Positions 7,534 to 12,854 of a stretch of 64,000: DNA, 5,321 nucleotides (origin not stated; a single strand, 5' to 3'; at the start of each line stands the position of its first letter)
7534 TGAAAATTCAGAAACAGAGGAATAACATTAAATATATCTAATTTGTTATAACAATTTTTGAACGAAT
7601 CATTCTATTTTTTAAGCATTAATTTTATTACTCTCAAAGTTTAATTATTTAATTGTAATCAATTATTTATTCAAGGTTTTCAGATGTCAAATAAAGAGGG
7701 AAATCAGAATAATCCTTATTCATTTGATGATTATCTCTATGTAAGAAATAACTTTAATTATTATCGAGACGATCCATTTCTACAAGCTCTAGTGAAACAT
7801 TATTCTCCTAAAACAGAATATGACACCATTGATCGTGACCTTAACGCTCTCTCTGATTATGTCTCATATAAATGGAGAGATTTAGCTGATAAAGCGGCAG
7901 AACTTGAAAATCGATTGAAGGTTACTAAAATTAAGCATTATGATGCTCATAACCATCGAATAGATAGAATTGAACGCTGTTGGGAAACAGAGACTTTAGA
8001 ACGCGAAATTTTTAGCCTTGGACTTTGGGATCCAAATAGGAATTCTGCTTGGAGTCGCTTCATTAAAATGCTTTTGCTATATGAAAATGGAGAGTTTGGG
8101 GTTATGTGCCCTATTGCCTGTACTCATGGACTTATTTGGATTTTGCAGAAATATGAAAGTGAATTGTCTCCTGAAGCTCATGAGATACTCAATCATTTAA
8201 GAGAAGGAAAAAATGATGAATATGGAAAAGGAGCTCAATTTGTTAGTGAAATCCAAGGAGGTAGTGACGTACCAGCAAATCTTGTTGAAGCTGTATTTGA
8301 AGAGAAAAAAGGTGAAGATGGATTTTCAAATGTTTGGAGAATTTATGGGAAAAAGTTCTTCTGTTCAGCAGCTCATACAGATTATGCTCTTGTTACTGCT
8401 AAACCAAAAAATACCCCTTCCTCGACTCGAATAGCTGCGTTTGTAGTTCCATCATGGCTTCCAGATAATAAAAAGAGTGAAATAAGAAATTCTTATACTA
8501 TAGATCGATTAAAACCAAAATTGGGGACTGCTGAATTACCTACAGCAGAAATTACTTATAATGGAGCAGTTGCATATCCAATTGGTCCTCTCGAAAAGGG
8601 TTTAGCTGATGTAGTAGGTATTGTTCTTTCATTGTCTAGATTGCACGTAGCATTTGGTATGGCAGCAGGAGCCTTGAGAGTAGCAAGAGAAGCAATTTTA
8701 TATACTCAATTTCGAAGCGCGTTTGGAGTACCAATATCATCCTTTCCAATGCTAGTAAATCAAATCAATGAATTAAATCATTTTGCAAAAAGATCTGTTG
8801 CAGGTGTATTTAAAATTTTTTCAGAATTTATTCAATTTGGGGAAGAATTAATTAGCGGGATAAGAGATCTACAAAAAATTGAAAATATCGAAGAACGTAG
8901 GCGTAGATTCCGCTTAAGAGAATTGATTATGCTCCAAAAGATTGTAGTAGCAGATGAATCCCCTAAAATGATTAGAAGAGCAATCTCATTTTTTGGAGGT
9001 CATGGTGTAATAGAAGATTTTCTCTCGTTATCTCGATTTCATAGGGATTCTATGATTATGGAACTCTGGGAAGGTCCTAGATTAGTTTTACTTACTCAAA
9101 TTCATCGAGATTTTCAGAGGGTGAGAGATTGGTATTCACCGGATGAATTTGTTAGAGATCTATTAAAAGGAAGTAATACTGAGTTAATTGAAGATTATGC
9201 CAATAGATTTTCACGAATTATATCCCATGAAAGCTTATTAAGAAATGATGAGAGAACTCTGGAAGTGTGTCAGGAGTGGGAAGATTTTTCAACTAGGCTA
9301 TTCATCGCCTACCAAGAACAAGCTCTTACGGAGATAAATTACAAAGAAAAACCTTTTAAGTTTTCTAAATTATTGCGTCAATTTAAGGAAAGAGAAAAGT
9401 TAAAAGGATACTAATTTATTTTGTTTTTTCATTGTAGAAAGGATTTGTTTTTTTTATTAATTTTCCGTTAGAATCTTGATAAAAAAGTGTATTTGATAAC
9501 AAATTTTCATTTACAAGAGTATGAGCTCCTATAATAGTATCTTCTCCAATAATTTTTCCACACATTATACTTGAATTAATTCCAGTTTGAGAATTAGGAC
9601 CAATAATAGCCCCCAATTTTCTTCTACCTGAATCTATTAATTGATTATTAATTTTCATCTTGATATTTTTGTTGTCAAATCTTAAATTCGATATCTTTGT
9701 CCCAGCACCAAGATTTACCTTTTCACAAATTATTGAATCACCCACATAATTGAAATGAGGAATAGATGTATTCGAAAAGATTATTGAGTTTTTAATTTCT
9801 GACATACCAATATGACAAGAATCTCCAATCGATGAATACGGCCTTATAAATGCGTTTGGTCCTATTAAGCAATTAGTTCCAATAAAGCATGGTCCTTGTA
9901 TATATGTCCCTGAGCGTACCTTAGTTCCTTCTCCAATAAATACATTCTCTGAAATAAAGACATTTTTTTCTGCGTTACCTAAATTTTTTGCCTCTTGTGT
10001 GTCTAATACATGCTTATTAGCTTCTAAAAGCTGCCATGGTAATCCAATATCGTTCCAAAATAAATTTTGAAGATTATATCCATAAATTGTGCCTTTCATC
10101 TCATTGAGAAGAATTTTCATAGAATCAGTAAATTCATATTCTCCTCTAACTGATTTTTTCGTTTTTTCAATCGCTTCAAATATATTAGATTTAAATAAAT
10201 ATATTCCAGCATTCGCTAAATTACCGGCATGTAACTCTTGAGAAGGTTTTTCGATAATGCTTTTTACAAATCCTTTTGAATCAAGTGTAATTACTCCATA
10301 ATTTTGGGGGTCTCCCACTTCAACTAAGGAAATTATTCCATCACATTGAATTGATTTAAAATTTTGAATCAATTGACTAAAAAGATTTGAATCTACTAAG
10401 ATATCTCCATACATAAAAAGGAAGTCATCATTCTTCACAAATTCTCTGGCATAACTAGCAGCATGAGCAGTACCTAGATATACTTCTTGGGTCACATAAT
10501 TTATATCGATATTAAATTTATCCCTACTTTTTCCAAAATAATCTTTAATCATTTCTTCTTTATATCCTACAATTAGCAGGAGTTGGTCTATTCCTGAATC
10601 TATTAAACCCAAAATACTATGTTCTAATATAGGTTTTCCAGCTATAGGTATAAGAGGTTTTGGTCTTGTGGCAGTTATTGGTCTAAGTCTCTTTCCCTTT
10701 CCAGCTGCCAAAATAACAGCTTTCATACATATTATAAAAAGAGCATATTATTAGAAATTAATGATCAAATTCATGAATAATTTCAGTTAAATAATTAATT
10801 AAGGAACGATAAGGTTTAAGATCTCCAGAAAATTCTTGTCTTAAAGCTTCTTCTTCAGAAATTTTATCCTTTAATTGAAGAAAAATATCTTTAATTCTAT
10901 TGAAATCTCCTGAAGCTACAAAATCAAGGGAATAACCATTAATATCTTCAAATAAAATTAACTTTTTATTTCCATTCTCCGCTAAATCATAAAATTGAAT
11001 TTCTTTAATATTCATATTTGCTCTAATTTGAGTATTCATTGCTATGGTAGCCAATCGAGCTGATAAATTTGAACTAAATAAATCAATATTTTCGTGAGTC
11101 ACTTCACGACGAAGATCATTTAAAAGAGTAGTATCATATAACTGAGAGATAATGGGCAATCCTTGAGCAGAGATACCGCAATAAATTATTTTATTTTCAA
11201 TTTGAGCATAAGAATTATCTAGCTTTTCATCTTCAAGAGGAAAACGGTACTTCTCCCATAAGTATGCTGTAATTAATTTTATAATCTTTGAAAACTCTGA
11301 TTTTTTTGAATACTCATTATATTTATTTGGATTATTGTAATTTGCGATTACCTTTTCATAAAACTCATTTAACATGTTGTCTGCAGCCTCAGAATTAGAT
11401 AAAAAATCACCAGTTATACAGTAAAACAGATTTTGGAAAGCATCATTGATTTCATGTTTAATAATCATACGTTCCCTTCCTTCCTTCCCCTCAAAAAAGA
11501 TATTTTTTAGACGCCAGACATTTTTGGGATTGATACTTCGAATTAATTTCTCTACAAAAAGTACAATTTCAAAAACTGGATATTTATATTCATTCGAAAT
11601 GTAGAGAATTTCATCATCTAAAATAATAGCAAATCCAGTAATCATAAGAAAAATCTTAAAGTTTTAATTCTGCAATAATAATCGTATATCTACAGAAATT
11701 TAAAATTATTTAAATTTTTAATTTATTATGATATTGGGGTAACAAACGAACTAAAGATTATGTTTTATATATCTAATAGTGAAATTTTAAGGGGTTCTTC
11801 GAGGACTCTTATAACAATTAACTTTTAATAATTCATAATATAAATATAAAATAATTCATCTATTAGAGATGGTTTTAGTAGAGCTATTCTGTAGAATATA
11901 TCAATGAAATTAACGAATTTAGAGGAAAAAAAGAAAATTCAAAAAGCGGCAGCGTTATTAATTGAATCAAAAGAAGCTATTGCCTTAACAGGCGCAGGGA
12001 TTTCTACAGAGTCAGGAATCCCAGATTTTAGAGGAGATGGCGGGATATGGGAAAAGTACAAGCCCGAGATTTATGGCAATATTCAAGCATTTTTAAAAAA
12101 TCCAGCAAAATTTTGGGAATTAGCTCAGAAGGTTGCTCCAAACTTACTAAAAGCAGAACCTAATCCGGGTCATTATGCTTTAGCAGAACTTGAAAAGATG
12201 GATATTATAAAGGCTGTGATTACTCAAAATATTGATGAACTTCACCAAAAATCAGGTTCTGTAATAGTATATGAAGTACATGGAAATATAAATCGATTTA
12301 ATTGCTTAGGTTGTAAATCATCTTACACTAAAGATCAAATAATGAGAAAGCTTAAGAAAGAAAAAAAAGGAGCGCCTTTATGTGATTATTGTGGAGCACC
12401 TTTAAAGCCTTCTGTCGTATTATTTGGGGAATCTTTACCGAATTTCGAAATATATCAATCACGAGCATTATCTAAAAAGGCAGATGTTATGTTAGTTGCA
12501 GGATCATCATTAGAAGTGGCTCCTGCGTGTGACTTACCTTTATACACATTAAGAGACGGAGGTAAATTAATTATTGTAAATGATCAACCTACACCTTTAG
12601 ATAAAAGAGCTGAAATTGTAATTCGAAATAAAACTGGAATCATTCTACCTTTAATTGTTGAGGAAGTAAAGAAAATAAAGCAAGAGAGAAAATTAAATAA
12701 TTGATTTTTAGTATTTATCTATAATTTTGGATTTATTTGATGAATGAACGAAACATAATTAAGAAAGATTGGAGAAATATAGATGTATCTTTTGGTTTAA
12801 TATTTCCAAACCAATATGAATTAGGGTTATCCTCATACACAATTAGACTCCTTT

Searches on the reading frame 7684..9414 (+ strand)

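Call 44: search_protein_families(library=pfam, proteins=[window:7684-9414:+], max_evalue=0.0001)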
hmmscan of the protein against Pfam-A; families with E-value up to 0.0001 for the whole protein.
window:7684-9414:+ (576 aa): 3 families
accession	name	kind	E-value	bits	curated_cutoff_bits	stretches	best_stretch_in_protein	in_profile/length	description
PF00441.29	Acyl-CoA_dh_1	-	4.8e-11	43.5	22.4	1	413-475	86-147/150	Acyl-CoA dehydrogenase, C-terminal domain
PF02770.24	Acyl-CoA_dh_M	-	2.4e-09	37.7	33.3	1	186-293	3-95/97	Acyl-CoA dehydrogenase, middle domain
PF18158.6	AidB_N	-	2.7e-06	28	22.9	1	22-161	7-141/156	Adaptive response protein AidB N-terminal domain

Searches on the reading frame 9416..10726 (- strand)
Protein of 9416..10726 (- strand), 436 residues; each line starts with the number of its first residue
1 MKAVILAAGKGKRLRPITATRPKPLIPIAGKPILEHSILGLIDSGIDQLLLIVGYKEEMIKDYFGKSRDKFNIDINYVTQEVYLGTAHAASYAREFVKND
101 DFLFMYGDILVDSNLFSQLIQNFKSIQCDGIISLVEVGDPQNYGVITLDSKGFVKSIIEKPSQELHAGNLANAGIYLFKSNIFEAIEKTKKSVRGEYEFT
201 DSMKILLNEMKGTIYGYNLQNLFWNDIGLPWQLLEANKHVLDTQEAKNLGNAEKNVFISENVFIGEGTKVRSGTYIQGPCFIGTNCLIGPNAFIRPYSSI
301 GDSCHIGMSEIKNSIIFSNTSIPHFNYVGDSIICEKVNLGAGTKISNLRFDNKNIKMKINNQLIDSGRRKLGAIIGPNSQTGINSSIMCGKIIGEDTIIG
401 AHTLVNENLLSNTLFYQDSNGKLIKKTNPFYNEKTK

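Call 44: search_protein_families(library=pfam, proteins=[window:9416-10726:-], max_evalue=0.0001)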
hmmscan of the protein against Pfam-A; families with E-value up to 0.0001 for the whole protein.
window:9416-10726:- (436 aa): 6 families
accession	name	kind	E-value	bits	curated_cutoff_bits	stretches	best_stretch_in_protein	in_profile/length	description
PF00483.29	NTP_transferase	-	2.2e-49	168.7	21.2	1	2-241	1-243/245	Nucleotidyl transferase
PF00132.30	Hexapep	-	1.5e-16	59.7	27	3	261-295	1-35/36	Bacterial transferase hexapeptide (six repeats)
PF25084.1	LbH_EIF2B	-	5.3e-14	52.5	54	2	298-347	39-89/105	EIF2B subunit epsilon LbH domain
PF12804.13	NTP_transf_3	-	1.9e-12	48.1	27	1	3-132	1-120/160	MobA-like NTP transferase domain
PF24894.1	Hexapep_GlmU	-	6.2e-06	26.7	23.3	1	298-351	19-72/104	GlmU-like, C-terminal hexapeptide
PF01128.25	IspD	-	3.3e-05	24.2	27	1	2-57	2-55/221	2-C-methyl-D-erythritol 4-phosphate cytidylyltransferase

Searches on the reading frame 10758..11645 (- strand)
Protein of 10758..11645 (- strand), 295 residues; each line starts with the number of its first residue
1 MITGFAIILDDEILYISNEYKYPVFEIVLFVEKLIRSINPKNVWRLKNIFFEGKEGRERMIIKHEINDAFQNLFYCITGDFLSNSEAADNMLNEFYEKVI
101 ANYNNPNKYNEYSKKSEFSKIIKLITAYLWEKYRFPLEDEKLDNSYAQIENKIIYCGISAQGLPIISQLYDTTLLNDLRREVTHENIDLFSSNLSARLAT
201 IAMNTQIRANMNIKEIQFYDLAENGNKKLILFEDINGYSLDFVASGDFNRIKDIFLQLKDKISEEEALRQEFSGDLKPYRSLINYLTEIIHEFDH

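Call 44: search_protein_families(library=pfam, proteins=[window:10758-11645:-], max_evalue=0.0001)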
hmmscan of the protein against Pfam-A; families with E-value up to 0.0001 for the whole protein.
window:10758-11645:- (295 aa): 0 families

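Call 47: search_protein_families(library=pfam, proteins=[window:10758-11645:-], max_evalue=0.01)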
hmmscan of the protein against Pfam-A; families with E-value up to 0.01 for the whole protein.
window:10758-11645:- (295 aa): 1 family
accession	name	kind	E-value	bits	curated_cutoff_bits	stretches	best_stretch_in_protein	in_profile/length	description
PF19482.4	DUF6018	-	0.007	16.8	25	0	17-77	54-116/117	Family of unknown function (DUF6018)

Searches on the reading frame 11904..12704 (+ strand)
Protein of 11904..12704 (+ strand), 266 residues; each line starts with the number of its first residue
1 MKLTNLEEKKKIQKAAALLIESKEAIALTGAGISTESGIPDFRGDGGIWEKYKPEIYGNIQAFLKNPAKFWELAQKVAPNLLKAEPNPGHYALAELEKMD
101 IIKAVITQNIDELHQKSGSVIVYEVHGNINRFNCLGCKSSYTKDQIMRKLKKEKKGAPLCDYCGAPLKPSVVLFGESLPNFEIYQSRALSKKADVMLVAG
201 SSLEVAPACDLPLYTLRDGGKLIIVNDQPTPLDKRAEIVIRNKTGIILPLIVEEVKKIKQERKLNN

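Call 44: search_protein_families(library=pfam, proteins=[window:11904-12704:+], max_evalue=0.0001)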
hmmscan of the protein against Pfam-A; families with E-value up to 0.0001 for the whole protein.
window:11904-12704:+ (266 aa): 1 family
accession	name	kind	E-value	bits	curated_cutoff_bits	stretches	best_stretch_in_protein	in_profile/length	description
PF02146.23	SIR2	-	2e-50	171.7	24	1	30-207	1-180/180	Sir2 family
